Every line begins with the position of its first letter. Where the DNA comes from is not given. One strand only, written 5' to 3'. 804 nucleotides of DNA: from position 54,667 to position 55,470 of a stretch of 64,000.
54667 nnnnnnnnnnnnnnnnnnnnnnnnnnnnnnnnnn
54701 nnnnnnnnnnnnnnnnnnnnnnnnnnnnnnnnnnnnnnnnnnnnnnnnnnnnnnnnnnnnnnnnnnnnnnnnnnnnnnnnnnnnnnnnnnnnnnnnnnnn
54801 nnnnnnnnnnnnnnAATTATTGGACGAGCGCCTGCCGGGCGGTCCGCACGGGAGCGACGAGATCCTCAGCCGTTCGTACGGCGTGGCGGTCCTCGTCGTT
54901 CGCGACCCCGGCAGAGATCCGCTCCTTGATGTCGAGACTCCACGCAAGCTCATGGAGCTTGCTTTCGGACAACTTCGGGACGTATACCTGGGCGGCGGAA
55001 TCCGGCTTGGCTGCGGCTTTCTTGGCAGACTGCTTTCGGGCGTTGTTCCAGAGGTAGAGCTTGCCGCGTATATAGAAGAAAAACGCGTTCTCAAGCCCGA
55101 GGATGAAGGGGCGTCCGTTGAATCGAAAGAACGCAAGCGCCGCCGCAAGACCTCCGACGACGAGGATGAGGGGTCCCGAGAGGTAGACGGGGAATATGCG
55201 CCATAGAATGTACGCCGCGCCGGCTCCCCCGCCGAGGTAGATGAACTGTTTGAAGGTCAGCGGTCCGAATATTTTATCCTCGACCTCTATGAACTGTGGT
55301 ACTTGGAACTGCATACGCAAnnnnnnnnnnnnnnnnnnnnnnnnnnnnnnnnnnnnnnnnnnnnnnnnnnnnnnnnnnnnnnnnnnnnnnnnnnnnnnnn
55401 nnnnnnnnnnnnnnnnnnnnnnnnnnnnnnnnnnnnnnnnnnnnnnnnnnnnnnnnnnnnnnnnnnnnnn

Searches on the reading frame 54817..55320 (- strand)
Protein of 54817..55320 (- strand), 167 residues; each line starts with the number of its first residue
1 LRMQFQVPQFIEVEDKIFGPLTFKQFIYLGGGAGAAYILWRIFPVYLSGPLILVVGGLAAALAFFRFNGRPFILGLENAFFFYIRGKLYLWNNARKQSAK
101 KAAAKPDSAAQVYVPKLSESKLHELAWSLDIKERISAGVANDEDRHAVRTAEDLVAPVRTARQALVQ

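Call 35: search_protein_families(library=pfam, proteins=[window:54817-55320:-], max_evalue=0.01)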
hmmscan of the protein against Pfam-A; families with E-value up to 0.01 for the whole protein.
window:54817-55320:- (167 aa): 1 family
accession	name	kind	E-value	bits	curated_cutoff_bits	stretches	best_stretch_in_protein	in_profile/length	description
PF12666.12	PrgI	-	1.2e-10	42.3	27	1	11-94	6-88/91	PrgI family protein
